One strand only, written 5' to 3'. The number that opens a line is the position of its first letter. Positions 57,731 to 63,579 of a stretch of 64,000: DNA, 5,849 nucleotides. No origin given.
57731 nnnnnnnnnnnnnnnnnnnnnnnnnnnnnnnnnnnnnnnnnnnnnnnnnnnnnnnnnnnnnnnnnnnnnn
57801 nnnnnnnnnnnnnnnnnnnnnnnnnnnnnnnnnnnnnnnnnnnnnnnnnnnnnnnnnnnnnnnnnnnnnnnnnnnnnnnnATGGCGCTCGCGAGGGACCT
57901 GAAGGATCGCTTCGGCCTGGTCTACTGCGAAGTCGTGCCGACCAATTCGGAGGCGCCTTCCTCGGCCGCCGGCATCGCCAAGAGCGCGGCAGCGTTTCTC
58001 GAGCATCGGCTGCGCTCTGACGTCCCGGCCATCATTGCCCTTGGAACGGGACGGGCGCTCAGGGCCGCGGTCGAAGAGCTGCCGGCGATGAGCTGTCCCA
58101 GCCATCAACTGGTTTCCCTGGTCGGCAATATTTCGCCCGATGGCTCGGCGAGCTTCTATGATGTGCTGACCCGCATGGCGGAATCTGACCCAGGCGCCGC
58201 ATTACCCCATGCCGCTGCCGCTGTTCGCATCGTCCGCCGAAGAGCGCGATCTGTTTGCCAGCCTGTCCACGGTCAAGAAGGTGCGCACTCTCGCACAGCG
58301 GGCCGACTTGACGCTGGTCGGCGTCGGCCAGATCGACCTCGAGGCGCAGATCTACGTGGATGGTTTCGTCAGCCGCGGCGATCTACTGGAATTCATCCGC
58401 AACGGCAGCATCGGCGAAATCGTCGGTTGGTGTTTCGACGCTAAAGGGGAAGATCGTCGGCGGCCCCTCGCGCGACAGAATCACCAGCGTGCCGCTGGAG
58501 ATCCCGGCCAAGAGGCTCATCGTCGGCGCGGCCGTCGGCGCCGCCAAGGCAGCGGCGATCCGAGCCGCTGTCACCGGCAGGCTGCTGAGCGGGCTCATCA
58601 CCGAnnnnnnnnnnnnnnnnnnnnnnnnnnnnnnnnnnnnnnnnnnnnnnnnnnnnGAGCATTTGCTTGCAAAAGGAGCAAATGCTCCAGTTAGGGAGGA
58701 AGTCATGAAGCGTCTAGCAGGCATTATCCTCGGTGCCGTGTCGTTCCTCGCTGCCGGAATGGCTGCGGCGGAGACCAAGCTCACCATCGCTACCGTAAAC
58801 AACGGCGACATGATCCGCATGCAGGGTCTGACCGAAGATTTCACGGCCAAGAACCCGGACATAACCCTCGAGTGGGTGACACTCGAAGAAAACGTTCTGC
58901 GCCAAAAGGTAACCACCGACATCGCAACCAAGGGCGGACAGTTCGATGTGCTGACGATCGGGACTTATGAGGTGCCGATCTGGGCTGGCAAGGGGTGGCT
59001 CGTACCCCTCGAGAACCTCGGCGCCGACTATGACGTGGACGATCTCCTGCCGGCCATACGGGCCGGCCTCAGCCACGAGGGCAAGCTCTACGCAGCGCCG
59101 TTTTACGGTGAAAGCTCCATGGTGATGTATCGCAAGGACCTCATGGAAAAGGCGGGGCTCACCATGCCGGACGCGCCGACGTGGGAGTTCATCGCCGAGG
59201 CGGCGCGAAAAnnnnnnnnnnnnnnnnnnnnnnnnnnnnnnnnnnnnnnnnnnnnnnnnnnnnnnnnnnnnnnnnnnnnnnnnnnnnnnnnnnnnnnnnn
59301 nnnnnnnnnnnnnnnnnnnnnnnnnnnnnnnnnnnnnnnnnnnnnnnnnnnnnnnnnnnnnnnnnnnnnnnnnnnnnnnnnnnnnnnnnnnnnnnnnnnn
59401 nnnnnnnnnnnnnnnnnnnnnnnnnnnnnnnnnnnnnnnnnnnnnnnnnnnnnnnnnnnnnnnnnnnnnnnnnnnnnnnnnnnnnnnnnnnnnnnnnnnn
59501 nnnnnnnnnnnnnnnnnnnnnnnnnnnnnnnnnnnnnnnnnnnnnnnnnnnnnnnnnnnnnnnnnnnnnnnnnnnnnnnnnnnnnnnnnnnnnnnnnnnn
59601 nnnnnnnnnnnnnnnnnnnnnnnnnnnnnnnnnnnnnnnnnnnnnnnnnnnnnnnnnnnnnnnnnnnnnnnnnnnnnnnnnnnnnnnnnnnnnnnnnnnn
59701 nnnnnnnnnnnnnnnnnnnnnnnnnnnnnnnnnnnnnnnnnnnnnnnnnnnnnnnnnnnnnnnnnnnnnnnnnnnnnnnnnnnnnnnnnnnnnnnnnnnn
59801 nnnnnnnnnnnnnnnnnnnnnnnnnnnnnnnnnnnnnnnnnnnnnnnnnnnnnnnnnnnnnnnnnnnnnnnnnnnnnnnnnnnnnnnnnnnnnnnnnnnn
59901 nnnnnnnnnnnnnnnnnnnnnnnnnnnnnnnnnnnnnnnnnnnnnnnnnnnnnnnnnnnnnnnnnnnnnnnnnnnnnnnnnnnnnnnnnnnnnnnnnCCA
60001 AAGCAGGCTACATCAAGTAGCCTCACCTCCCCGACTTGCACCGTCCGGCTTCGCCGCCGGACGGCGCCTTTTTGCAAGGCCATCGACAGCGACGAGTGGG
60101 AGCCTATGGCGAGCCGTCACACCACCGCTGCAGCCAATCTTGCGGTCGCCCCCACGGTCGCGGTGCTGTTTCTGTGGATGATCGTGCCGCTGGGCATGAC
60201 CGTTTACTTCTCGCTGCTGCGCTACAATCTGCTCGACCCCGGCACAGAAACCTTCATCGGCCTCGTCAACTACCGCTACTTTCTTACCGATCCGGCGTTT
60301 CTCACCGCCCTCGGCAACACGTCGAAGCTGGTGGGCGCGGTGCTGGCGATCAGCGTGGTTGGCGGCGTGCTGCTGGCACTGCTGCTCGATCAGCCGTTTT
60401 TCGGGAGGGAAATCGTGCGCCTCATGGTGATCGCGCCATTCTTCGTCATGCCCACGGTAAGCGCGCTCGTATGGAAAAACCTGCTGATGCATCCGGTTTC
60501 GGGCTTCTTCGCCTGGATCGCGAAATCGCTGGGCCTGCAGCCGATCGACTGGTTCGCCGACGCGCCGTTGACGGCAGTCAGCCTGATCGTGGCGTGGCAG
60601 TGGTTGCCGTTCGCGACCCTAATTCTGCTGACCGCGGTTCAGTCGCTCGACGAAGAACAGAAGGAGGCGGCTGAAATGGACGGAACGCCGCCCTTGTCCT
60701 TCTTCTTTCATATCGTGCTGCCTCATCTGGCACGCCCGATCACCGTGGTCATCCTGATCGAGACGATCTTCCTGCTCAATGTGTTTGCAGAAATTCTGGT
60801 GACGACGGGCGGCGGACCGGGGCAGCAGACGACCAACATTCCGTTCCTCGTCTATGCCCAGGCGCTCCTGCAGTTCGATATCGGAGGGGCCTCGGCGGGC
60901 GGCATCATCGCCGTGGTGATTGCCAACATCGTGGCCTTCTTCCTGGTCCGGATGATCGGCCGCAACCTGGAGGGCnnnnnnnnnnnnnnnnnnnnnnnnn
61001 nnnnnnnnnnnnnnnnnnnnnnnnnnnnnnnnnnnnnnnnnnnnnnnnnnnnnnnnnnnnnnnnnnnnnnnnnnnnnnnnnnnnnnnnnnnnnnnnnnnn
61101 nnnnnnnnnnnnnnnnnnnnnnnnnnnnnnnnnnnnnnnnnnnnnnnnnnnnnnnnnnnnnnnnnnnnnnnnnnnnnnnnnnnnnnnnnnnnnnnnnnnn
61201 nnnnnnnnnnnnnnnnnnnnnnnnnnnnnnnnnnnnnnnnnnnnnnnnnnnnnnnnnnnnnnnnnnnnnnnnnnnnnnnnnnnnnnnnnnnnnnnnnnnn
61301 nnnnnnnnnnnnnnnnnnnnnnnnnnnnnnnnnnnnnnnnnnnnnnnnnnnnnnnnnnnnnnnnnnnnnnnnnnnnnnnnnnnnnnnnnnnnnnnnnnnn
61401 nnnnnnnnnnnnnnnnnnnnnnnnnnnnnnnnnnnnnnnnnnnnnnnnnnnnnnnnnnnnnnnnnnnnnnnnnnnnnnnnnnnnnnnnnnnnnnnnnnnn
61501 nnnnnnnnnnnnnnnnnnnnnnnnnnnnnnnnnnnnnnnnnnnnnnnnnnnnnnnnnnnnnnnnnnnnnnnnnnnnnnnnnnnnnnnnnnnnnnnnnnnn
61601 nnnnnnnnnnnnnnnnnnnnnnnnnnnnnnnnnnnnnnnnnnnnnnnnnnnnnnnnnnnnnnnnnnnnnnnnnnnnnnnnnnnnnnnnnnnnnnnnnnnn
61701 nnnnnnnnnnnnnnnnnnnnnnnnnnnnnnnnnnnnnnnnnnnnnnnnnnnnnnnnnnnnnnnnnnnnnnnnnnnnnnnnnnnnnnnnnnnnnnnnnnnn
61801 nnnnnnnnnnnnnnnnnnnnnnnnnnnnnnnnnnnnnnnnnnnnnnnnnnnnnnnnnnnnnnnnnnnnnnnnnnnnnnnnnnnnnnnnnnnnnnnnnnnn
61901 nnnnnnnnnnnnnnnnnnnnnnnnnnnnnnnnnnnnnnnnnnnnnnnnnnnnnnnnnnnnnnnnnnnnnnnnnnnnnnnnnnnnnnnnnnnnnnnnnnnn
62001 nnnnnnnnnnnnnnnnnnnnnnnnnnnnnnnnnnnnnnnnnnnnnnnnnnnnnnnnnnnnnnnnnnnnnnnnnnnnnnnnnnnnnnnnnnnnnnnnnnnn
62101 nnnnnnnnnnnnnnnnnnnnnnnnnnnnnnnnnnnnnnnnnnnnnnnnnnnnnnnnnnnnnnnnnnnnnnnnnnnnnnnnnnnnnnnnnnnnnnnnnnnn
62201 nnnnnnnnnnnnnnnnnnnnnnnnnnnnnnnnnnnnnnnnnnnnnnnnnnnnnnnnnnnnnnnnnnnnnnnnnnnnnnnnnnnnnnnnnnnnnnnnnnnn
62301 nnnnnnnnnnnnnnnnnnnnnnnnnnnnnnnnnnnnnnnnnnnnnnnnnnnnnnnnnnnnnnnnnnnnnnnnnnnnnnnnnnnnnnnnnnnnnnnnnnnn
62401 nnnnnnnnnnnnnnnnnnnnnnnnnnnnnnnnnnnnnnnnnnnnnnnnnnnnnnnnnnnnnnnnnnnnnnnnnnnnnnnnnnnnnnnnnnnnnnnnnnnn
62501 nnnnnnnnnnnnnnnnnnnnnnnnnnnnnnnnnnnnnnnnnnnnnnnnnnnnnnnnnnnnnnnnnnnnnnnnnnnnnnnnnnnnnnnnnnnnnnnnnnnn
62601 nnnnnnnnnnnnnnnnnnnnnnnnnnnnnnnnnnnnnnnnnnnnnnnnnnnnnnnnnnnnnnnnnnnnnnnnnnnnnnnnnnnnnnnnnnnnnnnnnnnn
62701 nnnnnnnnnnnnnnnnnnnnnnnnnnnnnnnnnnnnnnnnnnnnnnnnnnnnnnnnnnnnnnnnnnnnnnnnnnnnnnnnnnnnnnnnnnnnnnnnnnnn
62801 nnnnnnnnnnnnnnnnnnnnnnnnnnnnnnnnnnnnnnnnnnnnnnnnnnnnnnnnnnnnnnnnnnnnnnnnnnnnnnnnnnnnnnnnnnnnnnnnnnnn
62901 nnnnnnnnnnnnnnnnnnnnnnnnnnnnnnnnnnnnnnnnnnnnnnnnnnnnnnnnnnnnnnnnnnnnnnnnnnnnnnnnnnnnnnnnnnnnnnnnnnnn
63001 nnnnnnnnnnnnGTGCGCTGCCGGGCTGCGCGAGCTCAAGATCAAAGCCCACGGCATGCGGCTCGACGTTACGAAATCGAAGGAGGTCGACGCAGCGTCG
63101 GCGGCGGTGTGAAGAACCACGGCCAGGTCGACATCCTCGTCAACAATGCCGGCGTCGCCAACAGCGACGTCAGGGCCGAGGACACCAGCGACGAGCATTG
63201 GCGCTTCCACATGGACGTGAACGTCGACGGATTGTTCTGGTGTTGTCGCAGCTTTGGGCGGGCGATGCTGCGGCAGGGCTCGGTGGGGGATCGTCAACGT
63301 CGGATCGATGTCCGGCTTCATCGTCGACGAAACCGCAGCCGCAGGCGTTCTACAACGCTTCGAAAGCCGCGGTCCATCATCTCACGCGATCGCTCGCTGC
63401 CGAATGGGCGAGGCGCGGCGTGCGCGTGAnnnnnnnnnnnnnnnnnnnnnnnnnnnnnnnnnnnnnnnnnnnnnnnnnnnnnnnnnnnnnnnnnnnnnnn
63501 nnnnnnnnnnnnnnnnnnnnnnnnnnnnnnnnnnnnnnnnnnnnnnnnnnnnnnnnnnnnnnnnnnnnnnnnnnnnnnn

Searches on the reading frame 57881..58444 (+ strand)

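Call 34: search_protein_families(library=pfam, proteins=[window:57881-58444:+], max_evalue=0.0001)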
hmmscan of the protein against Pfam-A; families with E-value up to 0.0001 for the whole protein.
window:57881-58444:+ (187 aa): 1 family
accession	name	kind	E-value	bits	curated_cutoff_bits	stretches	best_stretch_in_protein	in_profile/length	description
PF04198.19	Sugar-bind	-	3.6e-17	62.9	27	1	3-103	9-109/257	Putative sugar-binding domain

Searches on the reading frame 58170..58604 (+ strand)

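Call 34: search_protein_families(library=pfam, proteins=[window:58170-58604:+], max_evalue=0.0001)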
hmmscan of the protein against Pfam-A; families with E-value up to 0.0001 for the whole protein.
window:58170-58604:+ (145 aa): 1 family
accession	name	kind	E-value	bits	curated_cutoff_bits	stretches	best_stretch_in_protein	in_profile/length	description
PF04198.19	Sugar-bind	-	8.5e-19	68.2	27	1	7-98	109-200/257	Putative sugar-binding domain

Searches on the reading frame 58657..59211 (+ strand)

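Call 34: search_protein_families(library=pfam, proteins=[window:58657-59211:+], max_evalue=0.0001)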
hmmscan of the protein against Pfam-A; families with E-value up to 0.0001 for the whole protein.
window:58657-59211:+ (185 aa): 2 families
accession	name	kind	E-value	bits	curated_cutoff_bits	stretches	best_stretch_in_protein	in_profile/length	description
PF01547.30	SBP_bac_1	-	3.5e-26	93.4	26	1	55-185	10-140/307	Bacterial extracellular solute-binding protein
PF13416.11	SBP_bac_8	-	4.3e-15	56.7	27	1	59-183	3-119/279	Bacterial extracellular solute-binding protein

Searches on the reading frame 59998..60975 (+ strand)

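Call 34: search_protein_families(library=pfam, proteins=[window:59998-60975:+], max_evalue=0.0001)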
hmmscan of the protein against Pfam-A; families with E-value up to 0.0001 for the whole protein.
window:59998-60975:+ (326 aa): 1 family
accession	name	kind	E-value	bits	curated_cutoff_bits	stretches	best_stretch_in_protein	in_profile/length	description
PF00528.27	BPD_transp_1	-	4.1e-16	59.7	26.4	1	121-324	3-182/184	Binding-protein-dependent transport system inner membrane component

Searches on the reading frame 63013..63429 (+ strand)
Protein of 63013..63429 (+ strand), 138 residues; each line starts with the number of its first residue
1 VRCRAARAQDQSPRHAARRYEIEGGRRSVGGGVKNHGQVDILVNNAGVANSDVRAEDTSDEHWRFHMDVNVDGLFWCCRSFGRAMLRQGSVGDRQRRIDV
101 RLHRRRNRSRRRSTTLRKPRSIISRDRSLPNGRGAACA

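Call 34: search_protein_families(library=pfam, proteins=[window:63013-63429:+], max_evalue=0.0001)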
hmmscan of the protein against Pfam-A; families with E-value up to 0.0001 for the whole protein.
window:63013-63429:+ (138 aa): 2 families
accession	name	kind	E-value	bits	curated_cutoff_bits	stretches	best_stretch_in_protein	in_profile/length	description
PF00106.31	adh_short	-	3.1e-12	46.8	26.6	1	33-89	72-127/195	short chain dehydrogenase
PF13561.12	adh_short_C2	-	1.6e-11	44.7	27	1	33-91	66-125/236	Enoyl-(Acyl carrier protein) reductase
